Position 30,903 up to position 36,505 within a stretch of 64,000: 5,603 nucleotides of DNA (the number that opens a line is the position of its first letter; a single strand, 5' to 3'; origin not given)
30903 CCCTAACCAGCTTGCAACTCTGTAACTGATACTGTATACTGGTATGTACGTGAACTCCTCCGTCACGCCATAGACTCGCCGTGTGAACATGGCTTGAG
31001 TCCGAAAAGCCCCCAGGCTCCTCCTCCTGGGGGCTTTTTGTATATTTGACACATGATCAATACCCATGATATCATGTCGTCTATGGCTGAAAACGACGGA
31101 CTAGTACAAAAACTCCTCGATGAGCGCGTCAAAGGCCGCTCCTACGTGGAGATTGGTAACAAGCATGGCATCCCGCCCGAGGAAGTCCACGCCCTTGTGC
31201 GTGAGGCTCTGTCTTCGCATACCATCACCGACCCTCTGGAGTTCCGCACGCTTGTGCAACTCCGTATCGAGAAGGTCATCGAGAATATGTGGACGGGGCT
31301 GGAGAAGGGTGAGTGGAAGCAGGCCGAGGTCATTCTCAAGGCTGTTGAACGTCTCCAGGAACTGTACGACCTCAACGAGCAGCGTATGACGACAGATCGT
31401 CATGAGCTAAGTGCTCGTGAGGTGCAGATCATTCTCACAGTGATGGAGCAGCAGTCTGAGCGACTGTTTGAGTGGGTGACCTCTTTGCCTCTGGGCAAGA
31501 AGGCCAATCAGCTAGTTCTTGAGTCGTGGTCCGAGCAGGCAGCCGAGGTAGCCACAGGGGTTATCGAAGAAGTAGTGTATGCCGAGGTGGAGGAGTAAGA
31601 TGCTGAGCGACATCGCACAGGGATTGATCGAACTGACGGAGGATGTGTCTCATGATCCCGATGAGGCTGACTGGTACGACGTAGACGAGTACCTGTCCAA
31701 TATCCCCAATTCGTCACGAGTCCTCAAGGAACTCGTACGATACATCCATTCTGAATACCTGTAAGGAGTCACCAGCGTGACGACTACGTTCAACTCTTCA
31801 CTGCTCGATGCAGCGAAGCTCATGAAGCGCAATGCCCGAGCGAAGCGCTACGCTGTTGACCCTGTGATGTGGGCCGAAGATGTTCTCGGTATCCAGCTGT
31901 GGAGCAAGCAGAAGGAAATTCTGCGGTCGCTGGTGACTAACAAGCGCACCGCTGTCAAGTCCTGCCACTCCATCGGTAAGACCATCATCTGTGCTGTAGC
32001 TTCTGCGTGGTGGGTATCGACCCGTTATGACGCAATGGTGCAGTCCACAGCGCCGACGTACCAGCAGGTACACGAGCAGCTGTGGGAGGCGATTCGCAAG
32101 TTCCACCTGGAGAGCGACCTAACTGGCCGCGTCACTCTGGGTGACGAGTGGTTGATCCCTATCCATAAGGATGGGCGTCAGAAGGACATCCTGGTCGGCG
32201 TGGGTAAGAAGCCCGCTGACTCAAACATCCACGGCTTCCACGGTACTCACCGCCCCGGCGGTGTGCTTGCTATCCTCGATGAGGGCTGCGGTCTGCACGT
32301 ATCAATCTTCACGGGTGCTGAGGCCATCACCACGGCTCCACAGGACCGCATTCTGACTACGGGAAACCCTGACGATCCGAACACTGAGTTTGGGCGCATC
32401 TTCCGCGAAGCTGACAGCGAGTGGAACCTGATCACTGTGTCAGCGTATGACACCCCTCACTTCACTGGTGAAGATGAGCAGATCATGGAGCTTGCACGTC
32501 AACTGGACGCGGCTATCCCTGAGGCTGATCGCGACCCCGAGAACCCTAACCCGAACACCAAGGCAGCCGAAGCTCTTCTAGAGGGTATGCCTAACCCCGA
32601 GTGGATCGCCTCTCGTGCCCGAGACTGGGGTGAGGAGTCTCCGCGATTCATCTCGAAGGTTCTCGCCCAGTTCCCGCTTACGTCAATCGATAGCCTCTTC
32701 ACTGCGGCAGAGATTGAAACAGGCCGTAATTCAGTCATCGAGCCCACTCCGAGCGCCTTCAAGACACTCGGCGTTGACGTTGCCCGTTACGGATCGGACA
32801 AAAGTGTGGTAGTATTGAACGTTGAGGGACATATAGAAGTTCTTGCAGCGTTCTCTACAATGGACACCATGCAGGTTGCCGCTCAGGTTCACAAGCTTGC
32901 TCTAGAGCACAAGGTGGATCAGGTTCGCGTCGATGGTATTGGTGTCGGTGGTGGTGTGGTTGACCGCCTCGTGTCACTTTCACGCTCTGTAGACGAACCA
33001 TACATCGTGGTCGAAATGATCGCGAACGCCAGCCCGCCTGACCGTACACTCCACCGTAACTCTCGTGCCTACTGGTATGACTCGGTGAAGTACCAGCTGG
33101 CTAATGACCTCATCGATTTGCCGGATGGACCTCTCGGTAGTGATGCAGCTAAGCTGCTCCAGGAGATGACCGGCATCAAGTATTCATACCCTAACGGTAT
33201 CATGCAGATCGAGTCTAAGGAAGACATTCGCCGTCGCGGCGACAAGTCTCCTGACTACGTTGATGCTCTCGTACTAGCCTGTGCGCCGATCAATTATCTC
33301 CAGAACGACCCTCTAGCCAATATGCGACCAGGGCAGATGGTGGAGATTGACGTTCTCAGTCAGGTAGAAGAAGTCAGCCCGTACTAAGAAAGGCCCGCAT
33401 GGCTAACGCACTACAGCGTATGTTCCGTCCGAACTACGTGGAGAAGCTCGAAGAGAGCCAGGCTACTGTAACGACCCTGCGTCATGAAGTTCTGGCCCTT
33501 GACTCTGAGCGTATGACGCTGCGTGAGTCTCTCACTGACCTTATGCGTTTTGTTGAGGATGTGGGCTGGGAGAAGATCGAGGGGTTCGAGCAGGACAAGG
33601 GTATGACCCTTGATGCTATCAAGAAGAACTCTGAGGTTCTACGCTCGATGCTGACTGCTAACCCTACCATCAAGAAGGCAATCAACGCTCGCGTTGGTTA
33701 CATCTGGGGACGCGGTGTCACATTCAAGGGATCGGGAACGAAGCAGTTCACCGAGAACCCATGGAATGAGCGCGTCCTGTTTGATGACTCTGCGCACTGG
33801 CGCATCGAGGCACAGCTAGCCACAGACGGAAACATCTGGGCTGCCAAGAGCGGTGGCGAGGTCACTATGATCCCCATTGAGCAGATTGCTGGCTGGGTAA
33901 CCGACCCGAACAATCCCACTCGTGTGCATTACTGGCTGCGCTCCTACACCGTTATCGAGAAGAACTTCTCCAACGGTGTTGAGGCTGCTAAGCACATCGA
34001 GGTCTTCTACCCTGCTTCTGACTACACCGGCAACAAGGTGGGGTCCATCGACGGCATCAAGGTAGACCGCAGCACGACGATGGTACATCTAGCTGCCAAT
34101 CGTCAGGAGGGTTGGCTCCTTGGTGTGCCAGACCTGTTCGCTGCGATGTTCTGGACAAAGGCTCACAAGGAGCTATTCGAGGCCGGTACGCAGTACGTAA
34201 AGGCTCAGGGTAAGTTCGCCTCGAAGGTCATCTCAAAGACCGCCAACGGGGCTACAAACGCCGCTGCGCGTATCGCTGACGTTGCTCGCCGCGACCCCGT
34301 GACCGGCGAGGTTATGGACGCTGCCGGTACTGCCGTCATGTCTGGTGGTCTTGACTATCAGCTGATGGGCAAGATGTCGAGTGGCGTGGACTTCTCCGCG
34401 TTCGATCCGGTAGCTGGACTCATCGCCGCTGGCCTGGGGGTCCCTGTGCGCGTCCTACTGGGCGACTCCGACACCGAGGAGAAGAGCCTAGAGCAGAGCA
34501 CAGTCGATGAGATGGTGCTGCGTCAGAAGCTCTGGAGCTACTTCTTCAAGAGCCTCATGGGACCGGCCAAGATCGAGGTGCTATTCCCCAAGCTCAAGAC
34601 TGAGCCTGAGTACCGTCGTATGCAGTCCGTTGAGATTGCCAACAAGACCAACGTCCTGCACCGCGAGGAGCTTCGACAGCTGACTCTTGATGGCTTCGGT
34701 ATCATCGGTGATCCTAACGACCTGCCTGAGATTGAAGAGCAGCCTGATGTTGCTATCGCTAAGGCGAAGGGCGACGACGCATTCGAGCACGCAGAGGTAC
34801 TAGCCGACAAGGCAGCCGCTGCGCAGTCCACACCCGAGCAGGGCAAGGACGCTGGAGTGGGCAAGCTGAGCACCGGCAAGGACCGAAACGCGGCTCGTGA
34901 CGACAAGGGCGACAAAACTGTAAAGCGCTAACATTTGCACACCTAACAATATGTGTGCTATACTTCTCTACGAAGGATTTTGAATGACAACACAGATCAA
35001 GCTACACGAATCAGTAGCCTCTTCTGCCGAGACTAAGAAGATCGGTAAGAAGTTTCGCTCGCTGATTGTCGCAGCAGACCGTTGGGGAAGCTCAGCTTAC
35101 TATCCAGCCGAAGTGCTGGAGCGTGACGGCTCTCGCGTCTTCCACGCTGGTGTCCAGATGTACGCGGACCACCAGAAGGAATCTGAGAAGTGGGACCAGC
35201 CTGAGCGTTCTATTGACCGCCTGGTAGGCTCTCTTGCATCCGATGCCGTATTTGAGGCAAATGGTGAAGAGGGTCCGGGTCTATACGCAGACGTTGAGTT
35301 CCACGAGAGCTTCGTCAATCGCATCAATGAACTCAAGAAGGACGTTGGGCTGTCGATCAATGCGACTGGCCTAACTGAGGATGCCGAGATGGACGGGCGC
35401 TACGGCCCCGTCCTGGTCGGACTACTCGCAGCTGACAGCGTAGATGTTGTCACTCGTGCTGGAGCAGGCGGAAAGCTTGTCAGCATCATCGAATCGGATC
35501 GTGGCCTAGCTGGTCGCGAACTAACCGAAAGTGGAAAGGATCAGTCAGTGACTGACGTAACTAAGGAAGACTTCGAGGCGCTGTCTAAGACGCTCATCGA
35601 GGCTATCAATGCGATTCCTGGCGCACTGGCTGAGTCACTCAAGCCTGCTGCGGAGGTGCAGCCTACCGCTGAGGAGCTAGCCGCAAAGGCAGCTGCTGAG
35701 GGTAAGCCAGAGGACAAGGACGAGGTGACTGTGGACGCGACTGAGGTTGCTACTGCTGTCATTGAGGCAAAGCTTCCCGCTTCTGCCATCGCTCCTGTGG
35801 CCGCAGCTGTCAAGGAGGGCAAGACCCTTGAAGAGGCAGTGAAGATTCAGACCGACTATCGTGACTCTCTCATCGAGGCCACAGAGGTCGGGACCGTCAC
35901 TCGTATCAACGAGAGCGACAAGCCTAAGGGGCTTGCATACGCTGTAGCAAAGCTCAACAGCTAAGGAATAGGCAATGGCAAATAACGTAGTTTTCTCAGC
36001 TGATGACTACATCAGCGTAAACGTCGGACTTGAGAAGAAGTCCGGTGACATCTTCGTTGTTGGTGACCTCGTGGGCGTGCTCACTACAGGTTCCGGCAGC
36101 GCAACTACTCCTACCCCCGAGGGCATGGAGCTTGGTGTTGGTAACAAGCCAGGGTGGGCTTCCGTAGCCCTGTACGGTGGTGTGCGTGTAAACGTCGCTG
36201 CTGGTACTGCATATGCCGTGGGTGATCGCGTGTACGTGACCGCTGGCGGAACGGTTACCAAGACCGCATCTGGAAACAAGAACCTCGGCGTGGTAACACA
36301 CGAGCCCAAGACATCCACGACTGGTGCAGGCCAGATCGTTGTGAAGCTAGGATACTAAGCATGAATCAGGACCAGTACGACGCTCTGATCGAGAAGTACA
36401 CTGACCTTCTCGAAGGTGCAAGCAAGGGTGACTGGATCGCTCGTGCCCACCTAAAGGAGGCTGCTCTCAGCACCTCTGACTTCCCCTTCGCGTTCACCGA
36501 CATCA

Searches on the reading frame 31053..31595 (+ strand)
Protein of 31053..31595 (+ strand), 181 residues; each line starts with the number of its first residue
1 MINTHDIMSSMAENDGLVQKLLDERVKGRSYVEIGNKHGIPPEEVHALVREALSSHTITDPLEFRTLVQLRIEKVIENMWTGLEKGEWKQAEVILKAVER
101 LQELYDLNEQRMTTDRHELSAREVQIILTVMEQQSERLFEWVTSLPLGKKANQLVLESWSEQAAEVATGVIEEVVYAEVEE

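Call 12: search_protein_families(library=phrogs, proteins=[window:31053-31595:+], max_evalue=0.001)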
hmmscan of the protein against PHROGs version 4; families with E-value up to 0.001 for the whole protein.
window:31053-31595:+ (181 aa): 2 families
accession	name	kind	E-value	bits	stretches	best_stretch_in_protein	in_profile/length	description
phrog_645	-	DNA, RNA and nucleotide metabolism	7.1e-10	40.3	1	20-109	29-122/196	Rnase E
phrog_19906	-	DNA, RNA and nucleotide metabolism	0.0001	23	1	17-131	15-136/192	DNA binding protein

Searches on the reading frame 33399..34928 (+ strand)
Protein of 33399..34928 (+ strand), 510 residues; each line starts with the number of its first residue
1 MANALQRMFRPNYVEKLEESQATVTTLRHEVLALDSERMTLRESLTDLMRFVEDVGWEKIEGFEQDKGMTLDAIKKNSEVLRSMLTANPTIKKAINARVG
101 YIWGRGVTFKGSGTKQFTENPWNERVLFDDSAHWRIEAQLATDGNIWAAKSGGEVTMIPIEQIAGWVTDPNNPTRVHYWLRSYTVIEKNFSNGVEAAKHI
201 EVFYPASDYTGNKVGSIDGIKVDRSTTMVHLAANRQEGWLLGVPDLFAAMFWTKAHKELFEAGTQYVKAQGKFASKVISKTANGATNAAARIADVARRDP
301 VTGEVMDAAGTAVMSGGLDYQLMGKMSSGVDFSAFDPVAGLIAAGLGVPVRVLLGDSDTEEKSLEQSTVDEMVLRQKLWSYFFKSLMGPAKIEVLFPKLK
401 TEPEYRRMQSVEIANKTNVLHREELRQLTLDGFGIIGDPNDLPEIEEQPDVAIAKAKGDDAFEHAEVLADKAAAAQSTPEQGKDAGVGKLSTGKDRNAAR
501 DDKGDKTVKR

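Call 12: search_protein_families(library=phrogs, proteins=[window:33399-34928:+], max_evalue=0.001)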
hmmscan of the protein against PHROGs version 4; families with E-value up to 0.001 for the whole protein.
window:33399-34928:+ (510 aa): 1 family
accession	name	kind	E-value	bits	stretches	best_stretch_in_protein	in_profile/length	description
phrog_10963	-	head and packaging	3e-88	297.7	1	21-504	29-499/503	portal protein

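Call 51: search_dna_similar(query=window:33399-34928:+, collection=phages, mode=protein, max_rows=25)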
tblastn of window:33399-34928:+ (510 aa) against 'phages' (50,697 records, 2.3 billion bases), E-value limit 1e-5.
Records with a match: 76; places in all: 76; records where one place covers at least 80% of the query: 39.
Best place of each record, by identity: <60% 76.
By first word of the organism name: Microbacterium 32; Arthrobacter 18; Streptomyces 7; Clavibacter 5; Curtobacterium 3; Glutamicibacter 2; Brevibacterium 2; Methanoculleus 2; Stenotrophomonas 1; Caudovirus 1; and 3 more.
By host as written in the record: Arthrobacter sp. ATCC 21022 15; Microbacterium foliorum NRRL B-24224 SEA 9; Microbacterium foliorum NRRL B-24224 8; Microbacterium paraoxydans NRRL B-14843 6; Microbacterium paraoxydans NWU1 6; Streptomyces lividans JI 1326 4; Clavibacter michiganensis CN18-4 2; Curtobacterium flaccumfaciens NRRL B-729 SEA 2; and 17 more.
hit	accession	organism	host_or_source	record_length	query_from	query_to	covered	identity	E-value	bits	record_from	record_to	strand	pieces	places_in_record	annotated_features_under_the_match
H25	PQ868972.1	Curtobacterium phage Yappy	Curtobacterium flaccumfaciens NRRL ...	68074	14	501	96%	47.7%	7e-136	439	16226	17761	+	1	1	54: portal protein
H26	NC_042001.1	Arthrobacter phage Molivia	Arthrobacter sp. ATCC 21022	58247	28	484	90%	32.0%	4e-65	234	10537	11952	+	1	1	27: portal protein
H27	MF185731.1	Arthrobacter phage Molivia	Arthrobacter sp. ATCC 21022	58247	28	484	90%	32.0%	4e-65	234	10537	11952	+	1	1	27: portal protein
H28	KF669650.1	Clavibacter phage CN1A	Clavibacter michiganensis CN18-4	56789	11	506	97%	28.1%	5e-32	136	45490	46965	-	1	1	hypothetical protein (x2) | ribosome_binding_site (x2)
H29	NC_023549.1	Clavibacter phage CN1A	Clavibacter michiganensis CN18-4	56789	11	506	97%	28.1%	5e-32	136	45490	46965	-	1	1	portal protein | head maturation protease | ribosome_binding_site (x2)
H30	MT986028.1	Arthrobacter phage Thunderclap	Arthrobacter sp. ATCC 21022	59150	41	447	80%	33.2%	1e-63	230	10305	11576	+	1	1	23: portal protein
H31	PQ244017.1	Arthrobacter phage Amavida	Arthrobacter sp. ATCC 21022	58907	41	447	80%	33.2%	1e-62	228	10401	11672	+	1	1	25: portal protein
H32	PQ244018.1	Arthrobacter phage Heylee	Arthrobacter sp. ATCC 21022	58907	41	447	80%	33.2%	1e-62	228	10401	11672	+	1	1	25: portal protein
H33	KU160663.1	Arthrobacter phage Rings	Arthrobacter sp. ATCC 21022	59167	41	447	80%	33.2%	1e-62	228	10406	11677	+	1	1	22: portal protein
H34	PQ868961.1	Curtobacterium phage Commonplace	Curtobacterium flaccumfaciens NRRL ...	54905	11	504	97%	27.3%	8e-47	181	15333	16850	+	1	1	35: portal protein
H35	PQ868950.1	Curtobacterium phage Nonagon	Curtobacterium flaccumfaciens NRRL ...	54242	11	504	97%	27.3%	2e-45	177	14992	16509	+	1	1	34: portal protein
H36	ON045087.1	Stenotrophomonas virus Jojan60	Stenotrophomonas maltophilia Jojan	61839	27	443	82%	32.3%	7e-51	192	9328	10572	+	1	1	portal protein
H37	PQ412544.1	Streptomyces phage Quantum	Streptomyces lividans JI 1326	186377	21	481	90%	29.2%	3e-48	185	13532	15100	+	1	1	25: portal protein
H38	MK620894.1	Streptomyces phage Kradal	Streptomyces griseofuscus ATCC 23916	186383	21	481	90%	29.2%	3e-48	185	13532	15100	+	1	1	26: portal protein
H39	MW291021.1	Streptomyces phage EhyElimayoE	Streptomyces lividans JI 1326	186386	21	481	90%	29.2%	3e-48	185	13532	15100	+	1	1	26: portal protein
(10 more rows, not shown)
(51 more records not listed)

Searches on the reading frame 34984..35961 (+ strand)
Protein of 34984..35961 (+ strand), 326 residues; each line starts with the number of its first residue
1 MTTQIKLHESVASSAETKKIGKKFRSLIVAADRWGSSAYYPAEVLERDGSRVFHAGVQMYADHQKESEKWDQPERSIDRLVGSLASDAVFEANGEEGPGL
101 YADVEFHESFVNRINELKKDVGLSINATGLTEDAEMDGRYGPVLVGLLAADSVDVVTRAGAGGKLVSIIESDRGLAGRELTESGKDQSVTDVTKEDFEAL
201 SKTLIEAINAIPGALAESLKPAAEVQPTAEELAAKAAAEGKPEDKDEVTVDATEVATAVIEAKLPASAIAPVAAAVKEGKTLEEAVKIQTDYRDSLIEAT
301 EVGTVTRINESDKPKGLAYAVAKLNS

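Call 12: search_protein_families(library=phrogs, proteins=[window:34984-35961:+], max_evalue=0.001)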
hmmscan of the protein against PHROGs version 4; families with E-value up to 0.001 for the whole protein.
window:34984-35961:+ (326 aa): 1 family
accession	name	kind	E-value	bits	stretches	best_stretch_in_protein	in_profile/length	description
phrog_15531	-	head and packaging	4.3e-41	142.6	1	8-311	9-300/324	head maturation protease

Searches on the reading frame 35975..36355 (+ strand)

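Call 12: search_protein_families(library=phrogs, proteins=[window:35975-36355:+], max_evalue=0.001)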
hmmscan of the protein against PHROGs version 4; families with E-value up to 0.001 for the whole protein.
window:35975-36355:+ (127 aa): 1 family
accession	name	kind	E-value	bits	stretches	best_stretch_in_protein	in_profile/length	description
phrog_122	-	head and packaging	1.7e-05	25.8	1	2-116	2-101/109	head decoration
